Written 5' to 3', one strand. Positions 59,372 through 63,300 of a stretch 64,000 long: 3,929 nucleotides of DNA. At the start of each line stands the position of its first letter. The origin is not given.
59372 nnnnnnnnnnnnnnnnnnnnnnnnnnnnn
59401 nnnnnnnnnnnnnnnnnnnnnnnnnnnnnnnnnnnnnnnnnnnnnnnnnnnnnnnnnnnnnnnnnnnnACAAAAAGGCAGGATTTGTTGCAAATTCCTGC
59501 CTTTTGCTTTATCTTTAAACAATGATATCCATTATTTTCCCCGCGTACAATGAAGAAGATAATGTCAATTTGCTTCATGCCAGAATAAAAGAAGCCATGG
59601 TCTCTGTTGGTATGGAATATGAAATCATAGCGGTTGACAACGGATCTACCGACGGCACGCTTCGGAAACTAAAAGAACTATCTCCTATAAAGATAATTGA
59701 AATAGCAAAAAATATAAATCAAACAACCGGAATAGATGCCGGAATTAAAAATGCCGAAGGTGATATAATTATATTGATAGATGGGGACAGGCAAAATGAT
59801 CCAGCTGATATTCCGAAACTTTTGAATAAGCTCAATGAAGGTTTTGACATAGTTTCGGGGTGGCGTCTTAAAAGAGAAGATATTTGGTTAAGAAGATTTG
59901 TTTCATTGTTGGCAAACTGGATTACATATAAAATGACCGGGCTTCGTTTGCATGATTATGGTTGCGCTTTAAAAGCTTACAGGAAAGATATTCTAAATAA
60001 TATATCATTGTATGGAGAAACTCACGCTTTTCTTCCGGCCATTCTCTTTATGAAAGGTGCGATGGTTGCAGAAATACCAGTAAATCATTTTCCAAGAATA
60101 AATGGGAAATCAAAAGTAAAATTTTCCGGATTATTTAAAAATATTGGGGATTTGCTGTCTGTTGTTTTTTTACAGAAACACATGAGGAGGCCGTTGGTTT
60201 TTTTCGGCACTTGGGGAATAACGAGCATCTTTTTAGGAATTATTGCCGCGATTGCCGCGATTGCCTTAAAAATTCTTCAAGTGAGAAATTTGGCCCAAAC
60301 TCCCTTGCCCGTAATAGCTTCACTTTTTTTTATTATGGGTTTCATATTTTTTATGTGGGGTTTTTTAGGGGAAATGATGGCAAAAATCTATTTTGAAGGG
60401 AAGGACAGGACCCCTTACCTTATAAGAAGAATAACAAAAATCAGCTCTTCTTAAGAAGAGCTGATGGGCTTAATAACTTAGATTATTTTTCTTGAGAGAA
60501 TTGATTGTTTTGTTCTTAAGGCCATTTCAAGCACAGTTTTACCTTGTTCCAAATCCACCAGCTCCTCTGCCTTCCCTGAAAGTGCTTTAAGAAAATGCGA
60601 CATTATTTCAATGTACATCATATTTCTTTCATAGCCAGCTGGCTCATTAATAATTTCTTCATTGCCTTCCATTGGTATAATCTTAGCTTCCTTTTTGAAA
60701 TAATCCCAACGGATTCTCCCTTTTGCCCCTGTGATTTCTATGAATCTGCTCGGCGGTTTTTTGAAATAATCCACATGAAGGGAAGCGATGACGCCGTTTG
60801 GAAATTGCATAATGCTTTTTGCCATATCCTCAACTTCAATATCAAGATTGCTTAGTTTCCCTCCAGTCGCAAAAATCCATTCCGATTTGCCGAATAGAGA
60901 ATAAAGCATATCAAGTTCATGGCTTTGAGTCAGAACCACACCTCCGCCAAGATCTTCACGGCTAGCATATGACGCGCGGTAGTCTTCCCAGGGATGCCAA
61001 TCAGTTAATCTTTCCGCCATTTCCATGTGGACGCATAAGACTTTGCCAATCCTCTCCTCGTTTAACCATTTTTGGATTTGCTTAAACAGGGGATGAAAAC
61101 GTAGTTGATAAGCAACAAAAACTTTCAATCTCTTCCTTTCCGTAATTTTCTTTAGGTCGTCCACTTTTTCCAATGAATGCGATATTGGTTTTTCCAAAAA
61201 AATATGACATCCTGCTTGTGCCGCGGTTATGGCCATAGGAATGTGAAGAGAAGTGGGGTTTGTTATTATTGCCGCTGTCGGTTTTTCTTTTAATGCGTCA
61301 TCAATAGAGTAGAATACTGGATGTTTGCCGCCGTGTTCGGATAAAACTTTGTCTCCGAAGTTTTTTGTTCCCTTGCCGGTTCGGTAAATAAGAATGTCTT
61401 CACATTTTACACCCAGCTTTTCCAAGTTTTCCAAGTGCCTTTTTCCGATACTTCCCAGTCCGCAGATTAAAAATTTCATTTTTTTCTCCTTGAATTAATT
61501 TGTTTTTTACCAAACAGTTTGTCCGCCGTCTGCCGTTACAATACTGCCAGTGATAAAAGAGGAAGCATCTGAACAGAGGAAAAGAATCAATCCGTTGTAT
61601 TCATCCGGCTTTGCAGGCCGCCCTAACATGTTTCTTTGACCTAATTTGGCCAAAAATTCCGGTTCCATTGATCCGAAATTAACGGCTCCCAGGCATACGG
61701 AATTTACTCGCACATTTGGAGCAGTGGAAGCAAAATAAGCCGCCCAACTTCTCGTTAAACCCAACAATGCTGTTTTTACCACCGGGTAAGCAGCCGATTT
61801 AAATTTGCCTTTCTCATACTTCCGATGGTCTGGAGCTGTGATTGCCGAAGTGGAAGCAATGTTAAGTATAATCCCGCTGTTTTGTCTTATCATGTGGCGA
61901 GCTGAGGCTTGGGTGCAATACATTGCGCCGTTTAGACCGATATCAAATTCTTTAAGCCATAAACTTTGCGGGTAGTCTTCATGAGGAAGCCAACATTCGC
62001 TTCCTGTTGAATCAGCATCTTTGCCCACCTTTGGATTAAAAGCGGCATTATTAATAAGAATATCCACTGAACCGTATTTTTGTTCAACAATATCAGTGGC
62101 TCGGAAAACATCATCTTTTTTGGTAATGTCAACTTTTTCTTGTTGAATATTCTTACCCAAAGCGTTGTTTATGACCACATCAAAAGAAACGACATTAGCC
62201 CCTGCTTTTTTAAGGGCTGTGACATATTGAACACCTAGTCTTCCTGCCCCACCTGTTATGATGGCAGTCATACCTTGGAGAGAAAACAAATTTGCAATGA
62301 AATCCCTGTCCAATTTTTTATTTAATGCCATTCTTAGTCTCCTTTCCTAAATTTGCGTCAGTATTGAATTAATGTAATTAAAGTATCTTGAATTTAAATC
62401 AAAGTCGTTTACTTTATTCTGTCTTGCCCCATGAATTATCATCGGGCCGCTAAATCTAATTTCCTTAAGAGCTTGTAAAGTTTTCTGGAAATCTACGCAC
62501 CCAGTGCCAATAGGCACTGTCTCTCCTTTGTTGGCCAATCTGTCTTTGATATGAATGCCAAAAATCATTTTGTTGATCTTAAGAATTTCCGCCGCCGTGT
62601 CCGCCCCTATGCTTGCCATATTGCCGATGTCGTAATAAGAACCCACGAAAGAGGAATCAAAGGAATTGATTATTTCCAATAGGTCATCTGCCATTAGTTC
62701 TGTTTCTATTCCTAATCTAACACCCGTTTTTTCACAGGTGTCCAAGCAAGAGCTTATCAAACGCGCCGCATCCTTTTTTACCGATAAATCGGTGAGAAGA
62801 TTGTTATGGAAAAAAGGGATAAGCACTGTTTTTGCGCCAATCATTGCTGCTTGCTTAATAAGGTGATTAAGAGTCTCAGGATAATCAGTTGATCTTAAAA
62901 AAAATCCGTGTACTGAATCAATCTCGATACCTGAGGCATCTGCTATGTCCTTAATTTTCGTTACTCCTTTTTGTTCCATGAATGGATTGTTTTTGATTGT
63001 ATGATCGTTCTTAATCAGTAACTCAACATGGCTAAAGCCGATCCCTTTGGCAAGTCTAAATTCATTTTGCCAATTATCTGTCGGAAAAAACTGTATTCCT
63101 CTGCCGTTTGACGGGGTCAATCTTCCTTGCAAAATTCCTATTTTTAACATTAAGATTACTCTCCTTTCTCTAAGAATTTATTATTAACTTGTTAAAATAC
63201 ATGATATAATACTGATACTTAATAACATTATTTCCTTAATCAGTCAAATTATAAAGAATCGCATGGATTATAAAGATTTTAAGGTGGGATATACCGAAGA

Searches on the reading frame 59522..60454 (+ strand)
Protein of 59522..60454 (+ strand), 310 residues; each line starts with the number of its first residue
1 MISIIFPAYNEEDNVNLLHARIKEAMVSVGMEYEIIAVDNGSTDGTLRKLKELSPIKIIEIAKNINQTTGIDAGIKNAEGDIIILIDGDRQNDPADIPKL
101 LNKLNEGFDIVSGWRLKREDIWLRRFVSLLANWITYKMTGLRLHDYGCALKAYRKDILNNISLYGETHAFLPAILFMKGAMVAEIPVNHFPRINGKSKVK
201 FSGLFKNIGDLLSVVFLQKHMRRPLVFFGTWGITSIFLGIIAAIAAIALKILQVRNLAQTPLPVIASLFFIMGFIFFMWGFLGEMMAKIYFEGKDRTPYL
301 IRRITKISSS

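Call 7: search_protein_families(library=pfam, proteins=[window:59522-60454:+], max_evalue=0.01)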
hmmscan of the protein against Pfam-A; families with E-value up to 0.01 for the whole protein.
window:59522-60454:+ (310 aa): 3 families
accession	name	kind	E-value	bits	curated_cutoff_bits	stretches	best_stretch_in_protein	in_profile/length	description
PF00535.33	Glycos_transf_2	-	1e-25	91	23.3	1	3-160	1-166/168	Glycosyl transferase family 2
PF10111.15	Glyco_tranf_2_2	-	0.00057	19.9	27.3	1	3-96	1-98/276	Glycosyltransferase like family 2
PF13641.12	Glyco_tranf_2_3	-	0.0036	17.8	27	1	2-111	3-119/230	Glycosyltransferase like family 2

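Call 22: search_protein_families(library=ncbifam, proteins=[window:59522-60454:+], max_evalue=0.00001)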
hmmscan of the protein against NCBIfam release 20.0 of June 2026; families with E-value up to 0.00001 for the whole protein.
window:59522-60454:+ (310 aa): 10 families
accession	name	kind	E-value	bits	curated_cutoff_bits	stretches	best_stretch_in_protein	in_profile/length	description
NF007986.1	PRK10714.1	equivalog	4.1e-49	167.3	529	1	2-306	8-313/316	undecaprenyl-phosphate 4-deoxy-4-formamido-L-arabinose transferase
NF047588.1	GlcsyltransPgfSStrep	equivalog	8.6e-36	123.7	500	1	2-302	3-303/308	glycosyltransferase PgfS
TIGR04182.1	glyco_TIGR04182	equivalog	4e-21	75.6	325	1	2-290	2-286/293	S-layer glycoprotein N-glycosyltransferase AglJ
NF041391.1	DPhHxTase_Halo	equivalog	3.7e-14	52.2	375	1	8-193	3-187/213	dolichyl-phosphate hexose transferase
TIGR03937.1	PgaC_IcaA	equivalog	2.3e-11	43.3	422.3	1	1-103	46-149/407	poly-beta-1,6-N-acetyl-D-glucosamine synthase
TIGR04283.1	glyco_like_mftF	equivalog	4e-11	42.9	182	1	2-134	1-128/221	TIGR04283 family arsenosugar biosynthesis glycosyltransferase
NF058614.1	PPMAGASynPpgS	equivalog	5.7e-11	42.3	370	1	4-189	4-196/226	polyprenyl-phospho-N-acetylgalactosaminyl synthase PpgS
NF041875.1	EPS_EpsD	equivalog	6.1e-09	35.7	370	1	2-102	1-102/325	exopolysaccharide biosynthesis glycosyltransferase EpsD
NF010496.0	PRK13915.1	equivalog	4.2e-08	32.6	262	1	2-104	33-142/307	glucosyl-3-phosphoglycerate synthase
NF047683.1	TeichurnBiosyTuaG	equivalog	6.6e-06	25.9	400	1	2-103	8-110/252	teichuronic acid biosynthesis protein TuaG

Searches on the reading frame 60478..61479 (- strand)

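Call 7: search_protein_families(library=pfam, proteins=[window:60478-61479:-], max_evalue=0.01)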
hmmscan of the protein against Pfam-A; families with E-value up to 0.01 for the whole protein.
window:60478-61479:- (333 aa): 3 families
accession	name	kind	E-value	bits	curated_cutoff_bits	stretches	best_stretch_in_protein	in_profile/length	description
PF22725.1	GFO_IDH_MocA_C3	-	4e-18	66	27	1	132-257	1-124/124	GFO/IDH/MocA C-terminal domain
PF01408.29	GFO_IDH_MocA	-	7.4e-17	62.6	24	1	2-124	2-120/120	Oxidoreductase family, NAD-binding Rossmann fold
PF02894.22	GFO_IDH_MocA_C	-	7.3e-13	49.2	22.9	1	139-327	4-210/218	Oxidoreductase family, C-terminal alpha/beta domain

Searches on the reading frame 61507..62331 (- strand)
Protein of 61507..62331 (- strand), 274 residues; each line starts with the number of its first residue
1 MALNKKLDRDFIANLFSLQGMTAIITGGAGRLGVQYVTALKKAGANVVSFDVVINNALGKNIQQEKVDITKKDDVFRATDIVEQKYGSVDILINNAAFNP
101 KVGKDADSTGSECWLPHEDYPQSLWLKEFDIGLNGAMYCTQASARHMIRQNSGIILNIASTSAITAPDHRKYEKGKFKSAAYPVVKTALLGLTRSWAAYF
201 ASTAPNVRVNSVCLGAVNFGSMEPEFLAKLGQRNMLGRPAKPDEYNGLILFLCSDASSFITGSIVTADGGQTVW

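Call 7: search_protein_families(library=pfam, proteins=[window:61507-62331:-], max_evalue=0.01)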
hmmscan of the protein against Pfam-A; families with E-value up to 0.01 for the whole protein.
window:61507-62331:- (274 aa): 4 families
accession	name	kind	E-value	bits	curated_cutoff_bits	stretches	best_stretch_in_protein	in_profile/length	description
PF13561.12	adh_short_C2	-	3.9e-35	122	27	1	33-272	9-236/236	Enoyl-(Acyl carrier protein) reductase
PF00106.31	adh_short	-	2e-26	93.1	26.6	1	22-220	2-184/195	short chain dehydrogenase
PF01370.27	Epimerase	-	0.00016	21.6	20.9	1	24-103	2-78/240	NAD dependent epimerase/dehydratase family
PF11987.13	IF-2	-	0.0035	17.7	27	1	21-82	55-116/117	Translation-initiation factor 2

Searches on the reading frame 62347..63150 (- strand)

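Call 7: search_protein_families(library=pfam, proteins=[window:62347-63150:-], max_evalue=0.01)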
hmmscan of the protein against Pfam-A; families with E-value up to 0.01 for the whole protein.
window:62347-63150:- (267 aa): 1 family
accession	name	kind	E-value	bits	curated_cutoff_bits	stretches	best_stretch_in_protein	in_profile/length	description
PF01261.30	AP_endonuc_2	-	1e-26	94.6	31.1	1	31-239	1-227/249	Xylose isomerase-like TIM barrel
